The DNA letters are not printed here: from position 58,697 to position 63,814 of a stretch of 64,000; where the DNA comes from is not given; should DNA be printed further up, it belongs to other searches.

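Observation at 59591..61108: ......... intein in PolD DP2 with a Gly, not His, before the terminal Asn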

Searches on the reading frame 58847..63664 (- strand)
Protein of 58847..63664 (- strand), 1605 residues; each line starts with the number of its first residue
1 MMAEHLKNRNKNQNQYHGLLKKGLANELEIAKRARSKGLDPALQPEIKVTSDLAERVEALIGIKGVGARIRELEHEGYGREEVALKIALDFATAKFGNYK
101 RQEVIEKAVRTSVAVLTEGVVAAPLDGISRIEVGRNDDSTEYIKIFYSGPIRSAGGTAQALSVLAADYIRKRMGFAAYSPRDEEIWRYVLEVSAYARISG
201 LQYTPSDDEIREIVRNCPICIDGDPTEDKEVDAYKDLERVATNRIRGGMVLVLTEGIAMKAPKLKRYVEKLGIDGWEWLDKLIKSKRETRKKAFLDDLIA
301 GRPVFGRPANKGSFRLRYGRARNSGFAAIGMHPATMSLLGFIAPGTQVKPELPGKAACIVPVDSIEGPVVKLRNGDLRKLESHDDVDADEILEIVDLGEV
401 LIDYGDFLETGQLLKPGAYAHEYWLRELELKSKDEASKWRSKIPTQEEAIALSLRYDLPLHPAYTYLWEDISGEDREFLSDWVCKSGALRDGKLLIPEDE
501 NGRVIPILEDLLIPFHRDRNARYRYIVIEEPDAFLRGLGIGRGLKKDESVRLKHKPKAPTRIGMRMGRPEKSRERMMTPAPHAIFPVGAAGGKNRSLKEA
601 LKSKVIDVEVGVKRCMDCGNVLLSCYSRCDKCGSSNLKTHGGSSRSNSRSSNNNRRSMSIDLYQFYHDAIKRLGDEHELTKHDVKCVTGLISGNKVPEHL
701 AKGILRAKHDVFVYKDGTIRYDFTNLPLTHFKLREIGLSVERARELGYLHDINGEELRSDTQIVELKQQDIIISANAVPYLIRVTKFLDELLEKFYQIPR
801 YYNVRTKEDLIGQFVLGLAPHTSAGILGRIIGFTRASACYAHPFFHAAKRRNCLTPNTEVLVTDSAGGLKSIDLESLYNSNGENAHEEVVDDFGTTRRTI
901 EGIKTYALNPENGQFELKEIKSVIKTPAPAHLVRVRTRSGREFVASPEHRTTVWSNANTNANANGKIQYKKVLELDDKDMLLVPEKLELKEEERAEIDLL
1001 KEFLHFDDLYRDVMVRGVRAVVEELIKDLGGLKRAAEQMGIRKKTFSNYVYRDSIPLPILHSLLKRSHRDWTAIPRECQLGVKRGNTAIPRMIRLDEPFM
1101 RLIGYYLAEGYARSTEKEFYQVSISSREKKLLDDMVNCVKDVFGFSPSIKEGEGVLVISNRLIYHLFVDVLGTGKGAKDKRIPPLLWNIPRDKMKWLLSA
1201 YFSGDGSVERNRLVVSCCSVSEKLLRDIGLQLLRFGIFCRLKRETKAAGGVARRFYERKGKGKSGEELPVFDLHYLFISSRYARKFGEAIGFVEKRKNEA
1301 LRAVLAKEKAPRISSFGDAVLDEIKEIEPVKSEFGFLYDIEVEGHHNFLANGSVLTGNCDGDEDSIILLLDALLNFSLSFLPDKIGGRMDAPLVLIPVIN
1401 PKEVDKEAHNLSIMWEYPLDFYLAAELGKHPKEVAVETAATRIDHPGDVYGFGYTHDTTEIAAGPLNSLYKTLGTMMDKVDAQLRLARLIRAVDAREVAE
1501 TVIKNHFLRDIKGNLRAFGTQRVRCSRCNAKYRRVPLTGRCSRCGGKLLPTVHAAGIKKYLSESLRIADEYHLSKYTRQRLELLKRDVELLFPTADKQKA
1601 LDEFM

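Call 4: search_protein_families(library=pfam, proteins=[window:58847-63664:-], max_evalue=0.01)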
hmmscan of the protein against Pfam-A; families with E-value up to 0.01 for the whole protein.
window:58847-63664:- (1605 aa): 6 families
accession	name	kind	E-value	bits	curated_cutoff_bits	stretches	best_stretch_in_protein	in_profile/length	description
PF24846.1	PolC_DP2_cat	-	9.7e-132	438.9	24.3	2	681-856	5-180/299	DNA polymerase II large subunit DP2, catalytic domain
PF03833.19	PolC_DP2_N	-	5.9e-115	383.5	24.3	1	15-284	1-270/271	DNA polymerase II large subunit DP2, N-terminal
PF24844.1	PolC_DP2_central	-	1.1e-109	367.2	24.3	1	289-637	9-358/372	DNA polymerase II large subunit DP2, central domain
PF14528.11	LAGLIDADG_3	-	5.9e-18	65.3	22.5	2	1195-1291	4-82/82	LAGLIDADG-like domain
PF14890.11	Intein_splicing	-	1.7e-14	54.4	35.8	1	888-1354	14-152/155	Intein splicing domain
PF01155.25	HypA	-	0.0091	16.4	28.9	0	607-643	65-103/112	Hydrogenase/urease nickel incorporation, metallochaperone, hypA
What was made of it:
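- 58847..63664 (-): PolD large subunit DP2 precursor gene (1605 aa with intein; 1100 aa extein). PolC_DP2_N, PolC_DP2_central and PolC_DP2_cat domains, with the catalytic domain split in two by the insert (call 4).
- Checked: Two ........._3 stretches are found (E=3e-19, call 4).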

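Call 5: search_protein_families(library=ncbifam, proteins=[window:58847-63664:-], max_evalue=0.01)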
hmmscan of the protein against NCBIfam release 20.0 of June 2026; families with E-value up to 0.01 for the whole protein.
window:58847-63664:- (1605 aa): 16 families
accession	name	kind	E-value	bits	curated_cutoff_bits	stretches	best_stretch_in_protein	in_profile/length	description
NF011303.0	PRK14715.1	equivalog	0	1510.2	1585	2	291-1604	323-1624/1627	DNA-directed DNA polymerase II large subunit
NF011302.0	PRK14714.1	equivalog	0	1472.6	1791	3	289-990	319-1059/1350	DNA-directed DNA polymerase II large subunit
NF003103.0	PRK04023.1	equivalog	0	1434.7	1269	2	10-857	5-880/1125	DNA polymerase II large subunit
TIGR00354.1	polC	equivalog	0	1326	702.15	2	14-856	4-851/1096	DNA polymerase II large subunit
NF045703.1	rSAM_Tes_intein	exception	3.2e-31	108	1700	1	853-1359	156-611/1040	tetraether lipid synthase Tes, intein-containing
NF011491.0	PRK14898.1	equivalog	1.7e-27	95.9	783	1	865-1300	87-418/860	DNA-directed RNA polymerase subunit A''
NF011418.0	PRK14845.1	equivalog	3.8e-13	48.1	756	1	852-1309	23-316/1049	translation initiation factor IF-2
NF003159.0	PRK04132.1-4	equivalog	2.6e-12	45.6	999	2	893-1004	88-188/852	replication factor C small subunit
NF005852.0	PRK07773.1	equivalog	1.1e-10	40.5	780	2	1174-1249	592-672/886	replicative DNA helicase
TIGR01445.1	intein_Nterm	domain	4.1e-10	40.5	24.5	1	853-950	1-80/83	intein N-terminal splicing region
NF003157.0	PRK04132.1-2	equivalog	2.5e-08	32.3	1103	1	1097-1245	170-315/864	replication factor C small subunit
NF006207.0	PRK08332.1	equivalog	2.6e-08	31.6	2400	1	1102-1360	1008-1243/1684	vitamin B12-dependent ribonucleotide reductase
TIGR01443.1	intein_Cterm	domain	1.3e-07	31.6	15.6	1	1337-1359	2-24/24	intein C-terminal splicing region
NF038098.1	GyrA_w_intein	exception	4.6e-05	21.5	1850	1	1173-1247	315-392/1232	intein-containing DNA gyrase subunit A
NF038162.1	RtcB_rel_intein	exception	0.00017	19.7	1150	1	1315-1359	535-579/961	intein-containing RtcB family protein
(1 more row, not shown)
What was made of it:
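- On Class 1 intein (HINT splicing domain): TIGR01445 matches from model position 1, E=8e-11 (call 5).
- Checked: The boundaries are independently supported: TIGR01445 intein_Nterm begins at residue 853, and TIGR01443 intein_Cterm ends at residue 1359, the +1 Cys (call 5).
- TIGR01443 aligns through ...TGN-C (call 5).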

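Call 12: find_related_loci(query=window:58847-63664:-, collection=genome_contigs, flank=2000)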
Query window:58847-63664:- (1605 aa) in genome_contigs; peptide patterns used: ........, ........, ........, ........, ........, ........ (x = any residue, [..] = any of these).
105 stretches matched a pattern; 33 encode a relative of the query (tblastn E <= 1e-3); 33 distinct loci.
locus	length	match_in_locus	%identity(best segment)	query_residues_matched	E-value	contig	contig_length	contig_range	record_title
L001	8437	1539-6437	43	15-1605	0e+0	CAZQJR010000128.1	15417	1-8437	MAG TPA_asm: uncultured archaeon isolate binchicken_co219_33 genome assembly, contig: k141_14969, whole genome shotgun s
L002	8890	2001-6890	44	16-1605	0e+0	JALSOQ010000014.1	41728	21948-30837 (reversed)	MAG: Archaeoglobaceae archaeon isolate 356-284_metabat1_scaf2bin.125 356-284_scaffold_274_c1, whole genome shotgun seque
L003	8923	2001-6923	42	15-1605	0e+0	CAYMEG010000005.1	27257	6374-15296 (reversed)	MAG TPA_asm: uncultured archaeon isolate binchicken_co409_32 genome assembly, contig: NODE_111_length_27257_cov_62.72417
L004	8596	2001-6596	42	6-1605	0e+0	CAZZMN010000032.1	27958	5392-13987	MAG TPA_asm: uncultured archaeon isolate binchicken_co25_50 genome assembly, contig: k141_36009, whole genome shotgun se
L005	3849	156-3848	42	15-1195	0e+0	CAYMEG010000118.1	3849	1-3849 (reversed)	MAG TPA_asm: uncultured archaeon isolate binchicken_co409_32 genome assembly, contig: NODE_5247_length_3849_cov_71.42699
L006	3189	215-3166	46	16-949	0e+0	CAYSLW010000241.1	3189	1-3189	MAG TPA_asm: uncultured Candidatus Methanoperedens sp. isolate SRP256446_co1_57 genome assembly, contig: NODE_25808_leng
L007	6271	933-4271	49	15-1600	0e+0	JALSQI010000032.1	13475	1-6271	MAG: Archaeoglobaceae archaeon isolate 356-284_metabat2_scaf2bin.130 356-284_scaffold_2375_c1, whole genome shotgun sequ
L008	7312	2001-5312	49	15-1604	0e+0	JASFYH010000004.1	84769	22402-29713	MAG: Archaeoglobales archaeon isolate JZ-3_D_bin_138 NODE_4_length_84769_cov_3.994519, whole genome shotgun sequence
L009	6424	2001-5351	50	16-1605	0e+0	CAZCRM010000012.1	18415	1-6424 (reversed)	MAG TPA_asm: uncultured Methanosarcinales archaeon isolate SRP216583_co2_253 genome assembly, contig: NODE_2201_length_1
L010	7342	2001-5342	49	15-1601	0e+0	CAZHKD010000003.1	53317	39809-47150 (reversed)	MAG TPA_asm: uncultured archaeon isolate SRP216583_co2_132 genome assembly, contig: NODE_280_length_53317_cov_34.867861,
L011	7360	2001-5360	48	15-1605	0e+0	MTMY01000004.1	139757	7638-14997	MAG: Archaeoglobus sp. JdFR-37 JGI24020J35080_1000063, whole genome shotgun sequence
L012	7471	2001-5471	47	11-1605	0e+0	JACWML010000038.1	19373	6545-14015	MAG: Methanomicrobia archaeon isolate SPRUCE.2015.31.metabat2.23 SPRUCE.2015.31_scaffold_1189, whole genome shotgun sequ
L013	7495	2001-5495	47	16-1605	0e+0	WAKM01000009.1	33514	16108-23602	MAG: Archaeoglobaceae archaeon isolate S012_59_esom k151_141136, whole genome shotgun sequence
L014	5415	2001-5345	48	11-1600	0e+0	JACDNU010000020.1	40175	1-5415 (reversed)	MAG: Archaeoglobus sp. isolate GB_MAG3_049 c_000000000729, whole genome shotgun sequence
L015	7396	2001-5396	48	7-1605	0e+0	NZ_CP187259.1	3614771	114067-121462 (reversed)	Methanocella sp. MCL-LM chromosome, complete genome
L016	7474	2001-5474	47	11-1605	0e+0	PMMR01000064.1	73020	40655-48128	MAG: Methanobacteriota archaeon isolate fen_3 73.20100900_E2D.1_contig_1037, whole genome shotgun sequence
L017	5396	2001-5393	48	7-1605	0e+0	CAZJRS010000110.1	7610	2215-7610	MAG TPA_asm: uncultured Methanocella sp. isolate SRP302447_co3_415 genome assembly, contig: NODE_27758_length_7610_cov_9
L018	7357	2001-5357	48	6-1605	0e+0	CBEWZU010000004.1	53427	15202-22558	MAG TPA_asm: uncultured Archaeoglobaceae archaeon isolate SRR24791474_metabat2_35 genome assembly, contig: ERZ25515408.1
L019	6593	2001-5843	43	14-1605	0e+0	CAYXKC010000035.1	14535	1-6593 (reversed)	MAG TPA_asm: uncultured Methanomicrobiaceae archaeon isolate binchicken_co42_188 genome assembly, contig: NODE_6090_leng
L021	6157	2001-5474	47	11-1605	0e+0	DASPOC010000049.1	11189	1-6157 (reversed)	MAG TPA_asm: Candidatus Bathyarchaeia archaeon isolate SMAG_U12137 k141_757705, whole genome shotgun sequence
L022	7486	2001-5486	47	16-1605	0e+0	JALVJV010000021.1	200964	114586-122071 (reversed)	MAG: Archaeoglobaceae archaeon isolate A1_metabat2_scaf2bin.085 A1_NODE_5_length_200964_cov_5.053441, whole genome shotg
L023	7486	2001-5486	47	16-1605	0e+0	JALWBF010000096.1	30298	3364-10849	MAG: Archaeoglobaceae archaeon isolate T10_metabat2_scaf2bin.120 T10_NODE_312_length_30298_cov_6.909615, whole genome sh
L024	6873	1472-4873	46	10-1605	0e+0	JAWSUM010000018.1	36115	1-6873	MAG: Methanolobus sp. isolate B4G8CH4-11 NODE_294_length_36115_cov_5.203050, whole genome shotgun sequence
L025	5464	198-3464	45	29-1605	0e+0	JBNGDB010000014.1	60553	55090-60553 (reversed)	MAG: Methanomicrobiales archaeon isolate E05-015 bin9.fa-14, whole genome shotgun sequence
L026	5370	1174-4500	45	6-1605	0e+0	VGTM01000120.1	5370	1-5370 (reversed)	MAG: Methanobacteriota archaeon isolate K_DeepCast_300m_m2_256 K_DeepCast_300m_m2_256_Ga0194111_10028219, whole genome s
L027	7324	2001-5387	47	16-1605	0e+0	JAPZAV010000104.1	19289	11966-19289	MAG: Candidatus Methanoperedens sp. isolate RifSed_csp2_16ft_3_45_12 RifSed_csp2_16ft_3_scaffold_3807, whole genome shot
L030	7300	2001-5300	49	15-1605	0e+0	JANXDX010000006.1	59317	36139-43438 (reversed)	MAG: Archaeoglobaceae archaeon isolate SKYB32 k141_98478, whole genome shotgun sequence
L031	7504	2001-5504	47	15-1605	7e-148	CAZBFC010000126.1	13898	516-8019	MAG TPA_asm: uncultured archaeon isolate binchicken_co219_101 genome assembly, contig: k141_674732, whole genome shotgun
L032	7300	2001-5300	43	16-1605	0e+0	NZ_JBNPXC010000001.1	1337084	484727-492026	Methanobacterium oryzae strain DSM 11106 Ga0451169_01, whole genome shotgun sequence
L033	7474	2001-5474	47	11-1605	0e+0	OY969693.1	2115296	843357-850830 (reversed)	MAG: Euryarchaeota archaeon isolate MFD04408.bin.c.4 genome assembly, chromosome: 1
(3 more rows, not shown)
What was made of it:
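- Tried and rejected: Source genome in the genome_contigs scan (call 12).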
